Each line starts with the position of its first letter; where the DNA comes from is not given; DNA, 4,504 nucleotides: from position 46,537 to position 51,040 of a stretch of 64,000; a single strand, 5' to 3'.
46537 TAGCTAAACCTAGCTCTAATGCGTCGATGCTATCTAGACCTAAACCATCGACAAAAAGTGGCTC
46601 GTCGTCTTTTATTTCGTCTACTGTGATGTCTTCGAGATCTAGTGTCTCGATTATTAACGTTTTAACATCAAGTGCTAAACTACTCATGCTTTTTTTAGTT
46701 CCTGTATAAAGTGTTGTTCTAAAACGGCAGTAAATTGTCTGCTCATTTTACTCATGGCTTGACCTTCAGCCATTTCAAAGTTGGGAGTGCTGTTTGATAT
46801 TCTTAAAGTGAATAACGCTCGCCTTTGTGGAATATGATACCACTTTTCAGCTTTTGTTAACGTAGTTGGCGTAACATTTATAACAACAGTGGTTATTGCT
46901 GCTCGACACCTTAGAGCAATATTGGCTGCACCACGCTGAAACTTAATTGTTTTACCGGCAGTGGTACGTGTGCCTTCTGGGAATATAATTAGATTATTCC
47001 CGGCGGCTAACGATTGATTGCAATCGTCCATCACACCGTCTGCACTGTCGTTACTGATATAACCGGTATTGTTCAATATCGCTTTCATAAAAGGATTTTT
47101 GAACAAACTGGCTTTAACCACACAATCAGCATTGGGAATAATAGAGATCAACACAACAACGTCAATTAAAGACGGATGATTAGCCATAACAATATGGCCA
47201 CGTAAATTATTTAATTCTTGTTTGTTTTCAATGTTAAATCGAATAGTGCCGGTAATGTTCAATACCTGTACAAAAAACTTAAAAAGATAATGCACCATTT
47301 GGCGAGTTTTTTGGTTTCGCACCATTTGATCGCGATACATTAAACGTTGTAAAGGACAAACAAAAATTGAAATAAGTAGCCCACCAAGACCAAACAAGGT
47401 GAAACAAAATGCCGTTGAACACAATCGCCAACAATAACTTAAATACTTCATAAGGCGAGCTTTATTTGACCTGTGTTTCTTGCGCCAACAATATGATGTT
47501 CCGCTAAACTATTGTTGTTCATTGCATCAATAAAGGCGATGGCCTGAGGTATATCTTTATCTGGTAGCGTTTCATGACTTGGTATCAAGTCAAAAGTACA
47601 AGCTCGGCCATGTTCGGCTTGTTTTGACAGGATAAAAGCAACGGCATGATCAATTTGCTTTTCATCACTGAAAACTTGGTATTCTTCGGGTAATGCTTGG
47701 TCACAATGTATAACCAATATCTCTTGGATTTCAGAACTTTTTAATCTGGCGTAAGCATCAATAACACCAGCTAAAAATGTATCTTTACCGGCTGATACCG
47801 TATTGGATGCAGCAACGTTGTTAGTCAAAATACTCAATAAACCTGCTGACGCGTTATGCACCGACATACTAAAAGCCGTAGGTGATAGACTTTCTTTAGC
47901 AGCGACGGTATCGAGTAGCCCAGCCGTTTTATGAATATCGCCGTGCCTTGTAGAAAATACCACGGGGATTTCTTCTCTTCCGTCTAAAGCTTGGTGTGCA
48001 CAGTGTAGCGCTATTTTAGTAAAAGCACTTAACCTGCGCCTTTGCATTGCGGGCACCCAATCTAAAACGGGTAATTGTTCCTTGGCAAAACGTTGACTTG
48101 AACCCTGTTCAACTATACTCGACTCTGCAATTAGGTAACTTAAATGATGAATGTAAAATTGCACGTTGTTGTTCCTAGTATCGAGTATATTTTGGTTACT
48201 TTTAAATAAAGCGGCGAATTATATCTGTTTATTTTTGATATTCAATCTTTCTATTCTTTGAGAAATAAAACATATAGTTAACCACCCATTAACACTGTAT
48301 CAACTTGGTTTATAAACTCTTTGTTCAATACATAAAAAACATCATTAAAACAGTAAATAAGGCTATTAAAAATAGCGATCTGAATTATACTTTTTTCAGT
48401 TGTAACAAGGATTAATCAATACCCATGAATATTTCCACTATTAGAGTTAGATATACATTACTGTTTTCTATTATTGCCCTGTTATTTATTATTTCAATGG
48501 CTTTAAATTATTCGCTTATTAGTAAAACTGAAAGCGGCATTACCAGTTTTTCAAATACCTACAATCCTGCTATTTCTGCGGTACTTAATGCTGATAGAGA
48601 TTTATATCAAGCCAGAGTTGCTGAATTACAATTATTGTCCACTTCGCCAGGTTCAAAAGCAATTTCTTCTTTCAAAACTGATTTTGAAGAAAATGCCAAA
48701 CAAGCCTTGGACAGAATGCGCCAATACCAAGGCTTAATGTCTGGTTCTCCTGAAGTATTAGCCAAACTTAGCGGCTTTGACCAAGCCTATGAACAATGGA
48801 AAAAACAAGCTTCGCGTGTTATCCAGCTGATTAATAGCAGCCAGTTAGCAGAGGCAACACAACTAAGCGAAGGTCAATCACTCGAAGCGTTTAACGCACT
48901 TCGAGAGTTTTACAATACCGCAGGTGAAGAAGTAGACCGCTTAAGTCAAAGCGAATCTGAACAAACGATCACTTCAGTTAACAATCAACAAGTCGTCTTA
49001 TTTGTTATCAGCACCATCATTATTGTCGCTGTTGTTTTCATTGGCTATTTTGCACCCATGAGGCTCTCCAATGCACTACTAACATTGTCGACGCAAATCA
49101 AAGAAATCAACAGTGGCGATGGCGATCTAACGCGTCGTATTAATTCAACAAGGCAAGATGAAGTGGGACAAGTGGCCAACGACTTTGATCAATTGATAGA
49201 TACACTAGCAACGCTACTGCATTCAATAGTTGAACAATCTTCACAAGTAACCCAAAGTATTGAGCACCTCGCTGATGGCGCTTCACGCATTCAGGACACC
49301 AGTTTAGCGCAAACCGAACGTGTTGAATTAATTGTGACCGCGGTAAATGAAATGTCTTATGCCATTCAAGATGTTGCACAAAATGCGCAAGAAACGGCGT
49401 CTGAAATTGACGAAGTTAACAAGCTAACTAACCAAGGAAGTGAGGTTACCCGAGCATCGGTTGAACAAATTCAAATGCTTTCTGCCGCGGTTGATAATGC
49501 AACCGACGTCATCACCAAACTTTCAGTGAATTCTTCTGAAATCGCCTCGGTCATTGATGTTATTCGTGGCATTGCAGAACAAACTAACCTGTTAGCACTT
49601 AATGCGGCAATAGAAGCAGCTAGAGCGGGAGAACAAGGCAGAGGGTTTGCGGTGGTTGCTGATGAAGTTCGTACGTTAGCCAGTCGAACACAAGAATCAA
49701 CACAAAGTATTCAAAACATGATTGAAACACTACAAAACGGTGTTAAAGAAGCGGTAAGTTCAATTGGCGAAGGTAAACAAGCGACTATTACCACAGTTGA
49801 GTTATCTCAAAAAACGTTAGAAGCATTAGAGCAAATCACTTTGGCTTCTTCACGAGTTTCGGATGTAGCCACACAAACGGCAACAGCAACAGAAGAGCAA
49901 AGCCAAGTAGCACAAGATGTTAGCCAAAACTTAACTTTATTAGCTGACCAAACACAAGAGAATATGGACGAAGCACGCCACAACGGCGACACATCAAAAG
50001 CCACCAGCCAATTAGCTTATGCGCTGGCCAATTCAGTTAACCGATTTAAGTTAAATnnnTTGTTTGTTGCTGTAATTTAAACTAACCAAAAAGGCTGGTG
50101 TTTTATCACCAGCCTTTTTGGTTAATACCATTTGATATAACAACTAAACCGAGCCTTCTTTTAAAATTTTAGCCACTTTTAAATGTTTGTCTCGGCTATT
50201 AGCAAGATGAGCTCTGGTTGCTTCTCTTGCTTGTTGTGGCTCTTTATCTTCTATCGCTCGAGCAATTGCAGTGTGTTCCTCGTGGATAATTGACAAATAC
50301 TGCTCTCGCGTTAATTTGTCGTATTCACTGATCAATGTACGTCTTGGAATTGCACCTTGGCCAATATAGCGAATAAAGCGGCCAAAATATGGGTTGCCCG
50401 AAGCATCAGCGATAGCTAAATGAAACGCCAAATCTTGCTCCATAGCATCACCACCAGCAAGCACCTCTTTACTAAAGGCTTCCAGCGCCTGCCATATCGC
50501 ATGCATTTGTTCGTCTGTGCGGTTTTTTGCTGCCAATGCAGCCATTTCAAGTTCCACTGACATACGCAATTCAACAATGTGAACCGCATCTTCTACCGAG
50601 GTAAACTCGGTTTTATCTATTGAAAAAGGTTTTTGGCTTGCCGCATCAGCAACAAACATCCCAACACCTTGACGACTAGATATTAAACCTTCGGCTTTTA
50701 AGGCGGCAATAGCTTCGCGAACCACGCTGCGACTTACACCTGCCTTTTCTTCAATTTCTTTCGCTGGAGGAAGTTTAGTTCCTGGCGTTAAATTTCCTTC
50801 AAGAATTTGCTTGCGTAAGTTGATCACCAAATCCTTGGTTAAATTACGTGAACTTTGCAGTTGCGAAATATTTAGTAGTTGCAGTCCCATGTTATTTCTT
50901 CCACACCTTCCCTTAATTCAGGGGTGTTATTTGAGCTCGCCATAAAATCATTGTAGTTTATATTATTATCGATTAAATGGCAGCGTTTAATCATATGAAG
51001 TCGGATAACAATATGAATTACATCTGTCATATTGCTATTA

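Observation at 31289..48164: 17-kb aryl-polyene / xanthomonadin / flexirubin-like pigment operon with a flavin-dependent halogenase and an aromatic ammonia-lyase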

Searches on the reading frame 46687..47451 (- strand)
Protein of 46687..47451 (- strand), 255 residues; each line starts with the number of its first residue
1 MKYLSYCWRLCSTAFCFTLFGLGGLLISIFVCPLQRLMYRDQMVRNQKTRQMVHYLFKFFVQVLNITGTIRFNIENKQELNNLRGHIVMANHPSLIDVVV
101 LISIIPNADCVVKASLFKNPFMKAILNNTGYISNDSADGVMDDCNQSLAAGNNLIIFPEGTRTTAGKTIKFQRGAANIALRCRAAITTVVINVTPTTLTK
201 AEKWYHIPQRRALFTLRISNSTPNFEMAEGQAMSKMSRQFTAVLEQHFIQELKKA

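Call 3: search_protein_families(library=pfam, proteins=[window:46687-47451:-], max_evalue=0.01)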
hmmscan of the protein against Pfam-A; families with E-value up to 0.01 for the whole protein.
window:46687-47451:- (255 aa): 1 family
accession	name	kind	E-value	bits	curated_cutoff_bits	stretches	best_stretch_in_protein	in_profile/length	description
PF01553.26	Acyltransferase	-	4.5e-22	78.7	23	1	71-191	1-131/132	Acyltransferase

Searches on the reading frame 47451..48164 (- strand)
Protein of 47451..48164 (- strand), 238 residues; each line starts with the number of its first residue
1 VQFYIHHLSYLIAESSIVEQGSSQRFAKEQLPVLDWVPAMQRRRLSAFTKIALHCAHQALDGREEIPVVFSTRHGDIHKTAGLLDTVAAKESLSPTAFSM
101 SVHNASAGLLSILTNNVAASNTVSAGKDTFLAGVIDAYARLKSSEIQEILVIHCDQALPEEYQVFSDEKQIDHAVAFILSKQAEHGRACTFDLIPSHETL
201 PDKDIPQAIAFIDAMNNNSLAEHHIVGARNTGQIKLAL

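Call 3: search_protein_families(library=pfam, proteins=[window:47451-48164:-], max_evalue=0.01)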
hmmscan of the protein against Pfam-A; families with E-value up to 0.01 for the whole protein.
window:47451-48164:- (238 aa): 1 family
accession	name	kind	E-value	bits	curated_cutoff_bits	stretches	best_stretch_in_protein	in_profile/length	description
PF13723.12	Ketoacyl-synt_2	-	1.3e-54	185.6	25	1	27-217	12-206/223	Beta-ketoacyl synthase, N-terminal domain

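Call 7: search_protein_families(library=ncbifam, proteins=[window:47451-48164:-], max_evalue=0.001)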
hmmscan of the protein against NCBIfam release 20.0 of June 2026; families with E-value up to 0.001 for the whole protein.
window:47451-48164:- (238 aa): 0 families

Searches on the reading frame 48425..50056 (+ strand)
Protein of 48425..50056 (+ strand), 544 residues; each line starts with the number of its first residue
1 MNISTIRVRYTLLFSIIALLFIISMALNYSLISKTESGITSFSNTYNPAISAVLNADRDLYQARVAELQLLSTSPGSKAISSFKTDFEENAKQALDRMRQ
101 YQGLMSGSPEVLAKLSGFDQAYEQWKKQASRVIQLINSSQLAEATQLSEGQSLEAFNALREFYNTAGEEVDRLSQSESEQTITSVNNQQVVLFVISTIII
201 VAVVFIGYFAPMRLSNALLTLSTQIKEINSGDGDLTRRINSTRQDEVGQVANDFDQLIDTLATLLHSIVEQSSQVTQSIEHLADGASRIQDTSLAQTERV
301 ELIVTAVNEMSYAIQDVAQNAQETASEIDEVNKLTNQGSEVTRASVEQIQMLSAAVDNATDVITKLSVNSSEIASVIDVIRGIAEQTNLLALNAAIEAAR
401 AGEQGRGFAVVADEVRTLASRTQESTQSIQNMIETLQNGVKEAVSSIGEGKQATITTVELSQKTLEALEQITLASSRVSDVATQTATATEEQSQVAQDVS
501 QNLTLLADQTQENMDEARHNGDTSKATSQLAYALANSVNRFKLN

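Call 45: search_protein_families(library=pfam, proteins=[window:48425-50056:+], max_evalue=0.001)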
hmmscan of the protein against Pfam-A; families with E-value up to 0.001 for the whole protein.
window:48425-50056:+ (544 aa): 5 families
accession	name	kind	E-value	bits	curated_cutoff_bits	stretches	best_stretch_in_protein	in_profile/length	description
PF00015.26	MCPsignal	-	2.8e-43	148.2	34.6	1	342-506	4-168/172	Methyl-accepting chemotaxis protein (MCP) signalling domain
PF12729.13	4HB_MCP_1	-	1.6e-08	34.8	27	1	5-161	3-157/181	Four helix bundle sensory module for signal transduction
PF00672.30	HAMP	-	1.3e-06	29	25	1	213-261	5-51/53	HAMP domain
PF05227.19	CHASE3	-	4.4e-06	27.1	28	1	83-179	40-137/138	CHASE3 domain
PF04108.17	ATG17_like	-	5.2e-05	23.3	43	1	214-373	128-277/355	Autophagy protein ATG17-like domain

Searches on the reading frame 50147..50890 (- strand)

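Call 45: search_protein_families(library=pfam, proteins=[window:50147-50890:-], max_evalue=0.001)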
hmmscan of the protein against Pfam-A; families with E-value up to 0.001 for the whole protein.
window:50147-50890:- (248 aa): 5 families
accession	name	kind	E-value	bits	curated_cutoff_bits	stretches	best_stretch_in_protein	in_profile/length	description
PF07729.17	FCD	-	1.1e-22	81.1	24.3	1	105-230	2-124/125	FCD domain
PF00392.27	GntR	-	3.2e-19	68.8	27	1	21-80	5-64/64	Bacterial regulatory proteins, gntR family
PF08279.18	HTH_11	-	1.4e-05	25.3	25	1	43-77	18-53/55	HTH domain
PF02082.26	Rrf2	-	0.00023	21.7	30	1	39-82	22-67/132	Iron-dependent Transcriptional regulator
PF15977.11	HTH_46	-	0.00087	19.7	29.3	0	46-76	29-59/68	Winged helix-turn-helix DNA binding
